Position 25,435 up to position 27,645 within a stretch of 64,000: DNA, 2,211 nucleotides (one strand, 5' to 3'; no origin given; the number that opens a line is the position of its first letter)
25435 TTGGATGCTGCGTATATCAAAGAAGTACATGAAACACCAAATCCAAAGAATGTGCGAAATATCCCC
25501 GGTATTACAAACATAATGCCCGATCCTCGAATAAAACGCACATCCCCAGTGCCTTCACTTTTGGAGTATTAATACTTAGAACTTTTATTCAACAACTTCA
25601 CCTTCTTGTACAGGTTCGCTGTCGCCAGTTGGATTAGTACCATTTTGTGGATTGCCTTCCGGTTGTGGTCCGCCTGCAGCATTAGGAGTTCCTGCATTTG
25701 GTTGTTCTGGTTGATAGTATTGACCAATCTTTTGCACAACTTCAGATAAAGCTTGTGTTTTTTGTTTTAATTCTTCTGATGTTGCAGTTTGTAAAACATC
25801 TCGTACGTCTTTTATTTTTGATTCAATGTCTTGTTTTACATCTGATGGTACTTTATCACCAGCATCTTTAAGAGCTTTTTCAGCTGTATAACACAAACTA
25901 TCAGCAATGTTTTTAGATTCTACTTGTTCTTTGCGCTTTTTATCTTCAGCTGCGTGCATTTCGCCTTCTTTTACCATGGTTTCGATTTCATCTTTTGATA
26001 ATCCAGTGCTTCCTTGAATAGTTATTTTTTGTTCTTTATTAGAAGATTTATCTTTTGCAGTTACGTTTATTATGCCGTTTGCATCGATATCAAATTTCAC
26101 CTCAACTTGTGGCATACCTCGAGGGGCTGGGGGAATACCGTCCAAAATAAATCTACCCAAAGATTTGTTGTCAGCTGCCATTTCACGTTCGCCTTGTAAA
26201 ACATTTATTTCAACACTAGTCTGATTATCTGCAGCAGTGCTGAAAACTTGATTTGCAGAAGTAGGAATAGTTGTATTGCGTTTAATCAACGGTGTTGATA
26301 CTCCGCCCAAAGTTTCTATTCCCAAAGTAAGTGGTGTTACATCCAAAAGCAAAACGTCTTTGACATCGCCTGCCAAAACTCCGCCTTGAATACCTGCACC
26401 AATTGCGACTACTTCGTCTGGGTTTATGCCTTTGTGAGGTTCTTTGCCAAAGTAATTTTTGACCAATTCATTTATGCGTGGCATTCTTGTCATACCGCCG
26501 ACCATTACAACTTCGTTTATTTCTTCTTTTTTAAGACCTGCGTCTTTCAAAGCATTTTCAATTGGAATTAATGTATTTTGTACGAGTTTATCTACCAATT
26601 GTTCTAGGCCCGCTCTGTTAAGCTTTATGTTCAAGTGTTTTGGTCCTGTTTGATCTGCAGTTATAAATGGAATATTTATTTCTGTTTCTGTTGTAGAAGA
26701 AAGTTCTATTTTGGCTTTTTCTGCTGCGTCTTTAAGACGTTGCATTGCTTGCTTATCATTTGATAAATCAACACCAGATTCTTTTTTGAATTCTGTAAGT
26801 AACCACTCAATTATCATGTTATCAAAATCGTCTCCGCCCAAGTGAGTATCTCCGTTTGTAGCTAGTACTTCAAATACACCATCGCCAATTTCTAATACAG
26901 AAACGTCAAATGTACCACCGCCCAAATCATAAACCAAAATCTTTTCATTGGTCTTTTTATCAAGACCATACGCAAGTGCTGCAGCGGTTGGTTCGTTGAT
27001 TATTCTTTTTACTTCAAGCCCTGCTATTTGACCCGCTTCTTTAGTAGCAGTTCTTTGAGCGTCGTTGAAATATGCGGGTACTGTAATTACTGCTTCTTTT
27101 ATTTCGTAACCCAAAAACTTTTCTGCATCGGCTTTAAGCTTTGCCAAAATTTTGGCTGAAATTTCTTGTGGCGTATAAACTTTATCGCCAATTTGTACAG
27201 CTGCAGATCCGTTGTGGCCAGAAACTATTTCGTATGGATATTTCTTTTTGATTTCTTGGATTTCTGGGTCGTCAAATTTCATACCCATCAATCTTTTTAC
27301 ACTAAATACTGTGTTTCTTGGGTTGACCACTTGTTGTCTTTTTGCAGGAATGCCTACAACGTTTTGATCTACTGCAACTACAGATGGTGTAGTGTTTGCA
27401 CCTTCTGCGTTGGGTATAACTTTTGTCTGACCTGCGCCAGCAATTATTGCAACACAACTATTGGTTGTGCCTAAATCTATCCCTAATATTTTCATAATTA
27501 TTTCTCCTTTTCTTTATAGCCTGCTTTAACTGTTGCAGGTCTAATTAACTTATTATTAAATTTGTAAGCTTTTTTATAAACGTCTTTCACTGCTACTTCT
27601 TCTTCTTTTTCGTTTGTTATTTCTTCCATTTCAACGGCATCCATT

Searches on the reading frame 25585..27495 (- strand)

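Call 38: search_protein_families(library=pfam, proteins=[window:25585-27495:-], max_evalue=0.00001)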
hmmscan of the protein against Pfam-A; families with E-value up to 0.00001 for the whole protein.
window:25585-27495:- (636 aa): 2 families
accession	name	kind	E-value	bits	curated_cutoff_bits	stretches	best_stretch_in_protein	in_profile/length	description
PF00012.26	HSP70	-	2.3e-257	855.5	20.6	1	3-593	1-596/599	Hsp70 protein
PF06723.19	MreB_Mbl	-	2.7e-16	59.7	27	1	111-369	72-317/327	MreB/Mbl protein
